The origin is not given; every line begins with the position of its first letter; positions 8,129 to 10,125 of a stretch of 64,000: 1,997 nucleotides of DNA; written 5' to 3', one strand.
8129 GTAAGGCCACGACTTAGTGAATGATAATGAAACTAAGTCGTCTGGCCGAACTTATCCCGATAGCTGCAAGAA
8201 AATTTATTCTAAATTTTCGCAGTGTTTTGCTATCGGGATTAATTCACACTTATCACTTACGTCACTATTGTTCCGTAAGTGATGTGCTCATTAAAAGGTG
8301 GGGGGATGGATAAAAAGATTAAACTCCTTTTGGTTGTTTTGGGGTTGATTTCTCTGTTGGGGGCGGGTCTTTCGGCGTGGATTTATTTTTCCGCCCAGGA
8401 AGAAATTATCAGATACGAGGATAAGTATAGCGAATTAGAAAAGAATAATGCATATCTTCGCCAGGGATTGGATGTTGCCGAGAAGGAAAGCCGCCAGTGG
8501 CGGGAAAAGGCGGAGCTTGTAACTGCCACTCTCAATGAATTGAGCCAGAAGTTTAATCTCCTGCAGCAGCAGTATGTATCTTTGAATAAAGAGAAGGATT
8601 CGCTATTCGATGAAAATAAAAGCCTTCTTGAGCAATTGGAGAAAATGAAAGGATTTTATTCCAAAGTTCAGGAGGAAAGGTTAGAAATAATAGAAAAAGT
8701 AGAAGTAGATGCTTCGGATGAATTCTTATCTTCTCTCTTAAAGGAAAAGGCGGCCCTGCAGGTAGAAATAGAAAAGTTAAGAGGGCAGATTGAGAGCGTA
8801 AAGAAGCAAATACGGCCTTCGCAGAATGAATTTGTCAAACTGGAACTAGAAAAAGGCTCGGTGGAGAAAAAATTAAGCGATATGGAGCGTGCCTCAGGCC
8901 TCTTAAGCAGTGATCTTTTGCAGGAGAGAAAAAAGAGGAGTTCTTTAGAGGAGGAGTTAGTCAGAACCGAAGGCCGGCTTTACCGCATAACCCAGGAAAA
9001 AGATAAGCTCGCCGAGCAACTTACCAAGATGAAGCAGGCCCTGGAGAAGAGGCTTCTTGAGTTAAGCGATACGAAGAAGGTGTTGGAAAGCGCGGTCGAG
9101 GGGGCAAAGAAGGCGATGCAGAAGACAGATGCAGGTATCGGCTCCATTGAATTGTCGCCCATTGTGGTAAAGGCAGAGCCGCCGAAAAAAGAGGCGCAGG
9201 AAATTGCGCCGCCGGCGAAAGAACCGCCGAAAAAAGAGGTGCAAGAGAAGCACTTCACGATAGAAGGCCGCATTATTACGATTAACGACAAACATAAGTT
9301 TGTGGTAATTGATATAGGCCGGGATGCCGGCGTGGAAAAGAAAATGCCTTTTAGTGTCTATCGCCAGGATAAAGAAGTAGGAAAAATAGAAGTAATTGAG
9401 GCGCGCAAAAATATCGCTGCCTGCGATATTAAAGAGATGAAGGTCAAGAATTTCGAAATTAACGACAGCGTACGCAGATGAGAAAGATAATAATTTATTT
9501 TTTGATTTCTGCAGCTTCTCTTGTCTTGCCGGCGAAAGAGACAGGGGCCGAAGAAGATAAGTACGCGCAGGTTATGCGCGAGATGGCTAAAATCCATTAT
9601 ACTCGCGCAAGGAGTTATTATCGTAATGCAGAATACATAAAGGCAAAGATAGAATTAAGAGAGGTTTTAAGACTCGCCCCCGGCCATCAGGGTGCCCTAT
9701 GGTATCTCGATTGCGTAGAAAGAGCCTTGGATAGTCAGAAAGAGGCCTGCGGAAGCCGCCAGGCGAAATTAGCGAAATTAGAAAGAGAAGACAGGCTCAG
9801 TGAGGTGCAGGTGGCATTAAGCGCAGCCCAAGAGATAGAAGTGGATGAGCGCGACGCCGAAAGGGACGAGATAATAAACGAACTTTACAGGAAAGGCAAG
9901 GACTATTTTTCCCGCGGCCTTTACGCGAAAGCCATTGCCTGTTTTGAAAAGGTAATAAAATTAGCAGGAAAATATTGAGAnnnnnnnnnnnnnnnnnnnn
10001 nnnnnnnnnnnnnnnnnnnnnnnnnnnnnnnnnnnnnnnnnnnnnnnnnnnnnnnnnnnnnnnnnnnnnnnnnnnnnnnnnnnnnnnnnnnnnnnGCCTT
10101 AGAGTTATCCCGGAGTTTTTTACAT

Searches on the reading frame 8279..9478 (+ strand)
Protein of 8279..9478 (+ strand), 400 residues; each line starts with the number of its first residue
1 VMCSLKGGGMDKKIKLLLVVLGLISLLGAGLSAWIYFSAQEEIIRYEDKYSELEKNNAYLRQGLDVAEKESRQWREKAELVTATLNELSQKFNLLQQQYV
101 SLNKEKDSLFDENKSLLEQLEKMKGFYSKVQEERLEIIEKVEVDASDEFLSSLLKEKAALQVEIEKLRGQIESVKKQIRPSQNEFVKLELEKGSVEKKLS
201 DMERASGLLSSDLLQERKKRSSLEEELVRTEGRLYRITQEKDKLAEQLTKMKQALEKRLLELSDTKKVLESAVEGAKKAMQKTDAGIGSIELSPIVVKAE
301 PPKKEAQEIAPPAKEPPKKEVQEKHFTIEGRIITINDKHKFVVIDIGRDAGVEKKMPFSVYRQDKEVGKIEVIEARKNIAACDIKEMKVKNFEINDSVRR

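Call 3: search_protein_families(library=pfam, proteins=[window:8279-9478:+], max_evalue=1)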
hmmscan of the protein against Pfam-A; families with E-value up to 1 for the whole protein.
window:8279-9478:+ (400 aa): 13 families
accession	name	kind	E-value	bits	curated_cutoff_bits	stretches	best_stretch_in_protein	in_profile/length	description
PF02183.23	HALZ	-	4.2e-05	24.1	28.1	1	92-124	7-39/43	Homeobox associated leucine zipper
PF16331.10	TolA_bind_tri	-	0.02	15.4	30.1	1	132-179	3-49/76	TolA binding protein trimerisation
PF03836.20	RasGAP_C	-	0.025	15.1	26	1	211-279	36-104/137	RasGAP C-terminus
PF13870.11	CCDC113_CCDC96_CC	-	0.067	13.3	31.6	1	156-214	85-143/177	CCDC113/CCDC96, coiled-coil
PF13851.11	GAS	-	0.067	13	32.3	0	163-278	27-138/200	Growth-arrest specific micro-tubule binding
PF08647.16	BRE1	-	0.27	11.8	27.9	1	68-139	16-87/95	BRE1 E3 ubiquitin ligase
PF25526.1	LIP-1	-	0.27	11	34.1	1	39-155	22-136/250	Liprin-alpha-like coiled coil domain 2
PF07889.17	DUF1664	-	0.28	11.7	34.6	0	147-207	51-111/124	Protein of unknown function (DUF1664)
PF19220.6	Rod_CreS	-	0.28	10.6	100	1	162-271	20-132/359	Crescentin, rod domain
PF06156.18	YabA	-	0.38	11.8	30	0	153-214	6-53/103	Initiation control protein YabA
PF10473.14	CENP-F_leu_zip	-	0.45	11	34.5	0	47-140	23-115/140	Leucine-rich repeats of kinetochore protein Cenp-F/LEK1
PF25450.1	Rab11-FIP3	-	0.53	11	31.9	1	54-142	32-120/125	Rab11-FIP3-like domain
PF04977.20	DivIC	-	0.78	10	28.9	0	151-181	20-50/80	Septum formation initiator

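Call 64: search_solved_structures(query=window:8279-9478:+, max_evalue=1)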
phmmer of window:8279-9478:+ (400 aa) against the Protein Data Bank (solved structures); distinct sequences matched with E-value up to 1: 10.
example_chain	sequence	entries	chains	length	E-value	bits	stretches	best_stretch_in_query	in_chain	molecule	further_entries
9smn_A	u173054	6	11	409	0.012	18.5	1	107-183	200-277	BRCA1-A complex subunit Abraxas 1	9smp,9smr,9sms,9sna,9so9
9sqy_D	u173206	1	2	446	0.014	18.3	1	107-183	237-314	BRCA1-A complex subunit Abraxas 1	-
9sqv_C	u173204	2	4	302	0.04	16.8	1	107-170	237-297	BRCA1-A complex subunit Abraxas 1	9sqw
9rgy_A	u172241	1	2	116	0.13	15.1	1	149-236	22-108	sc-apCC3-CW-0NTT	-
2va0_A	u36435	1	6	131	0.15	14.9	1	313-363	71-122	ABFS ARABINOFURANOSIDASE TWO COMPONENT SYSTEM SENSOR PROTEIN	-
4wlc_A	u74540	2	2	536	0.31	13.9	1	91-147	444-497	Glucan 1,6-alpha-glucosidase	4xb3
2zid_A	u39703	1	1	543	0.31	13.8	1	91-147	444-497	Dextran glucosidase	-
2zic_A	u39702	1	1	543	0.31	13.8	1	91-147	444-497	Dextran glucosidase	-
4y66_A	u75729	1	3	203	0.46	13.3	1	112-176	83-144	Mnd1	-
6snz_A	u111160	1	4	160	0.71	12.7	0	141-201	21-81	Prelamin-A/C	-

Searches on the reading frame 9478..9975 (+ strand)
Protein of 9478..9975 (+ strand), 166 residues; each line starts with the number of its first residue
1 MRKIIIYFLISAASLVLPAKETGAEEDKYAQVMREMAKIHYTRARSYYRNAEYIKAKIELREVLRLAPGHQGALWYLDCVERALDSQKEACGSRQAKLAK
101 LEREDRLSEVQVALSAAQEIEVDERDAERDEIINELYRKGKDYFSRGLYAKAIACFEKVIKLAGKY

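Call 3: search_protein_families(library=pfam, proteins=[window:9478-9975:+], max_evalue=1)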
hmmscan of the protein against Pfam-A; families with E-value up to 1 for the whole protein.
window:9478-9975:+ (166 aa): 13 families
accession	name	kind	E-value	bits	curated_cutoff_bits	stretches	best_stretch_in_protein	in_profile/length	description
PF07719.23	TPR_2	-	3.6e-11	42.7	27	2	135-164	3-32/34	Tetratricopeptide repeat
PF00515.34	TPR_1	-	3.5e-08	33.4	27.8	1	135-163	3-31/34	Tetratricopeptide repeat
PF13181.12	TPR_8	-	3.4e-06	27.2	25.7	2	137-165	5-33/34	Tetratricopeptide repeat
PF13174.12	TPR_6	-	0.0004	21.3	26.3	1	136-161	3-28/33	Tetratricopeptide repeat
PF13424.12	TPR_12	-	0.0011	19.6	30.1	1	137-163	6-33/77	Tetratricopeptide repeat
PF13525.12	YfiO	-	0.0013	19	25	1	36-76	41-83/203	Outer membrane lipoprotein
PF13414.12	TPR_11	-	0.0018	18.4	26.8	1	140-162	1-23/42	TPR repeat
PF13428.12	TPR_14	-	0.0021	19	23.5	1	39-74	3-38/44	Tetratricopeptide repeat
PF13432.12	TPR_16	-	0.0028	18.5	32.7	0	137-162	1-26/65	Tetratricopeptide repeat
PF04010.18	DUF357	-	0.0074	16.7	29.4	0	26-56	23-53/73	Protein of unknown function (DUF357)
PF12895.13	ANAPC3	-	0.022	15.4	27.2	0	30-73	16-58/82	Anaphase-promoting complex, cyclosome, subunit 3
PF13374.12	TPR_10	-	0.054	14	27.5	0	141-162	10-31/42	Tetratricopeptide repeat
PF16860.10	CX9C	-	0.13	12.6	26.4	1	76-100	15-38/44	CHCH-CHCH-like Cx9C, IMS import disulfide relay-system,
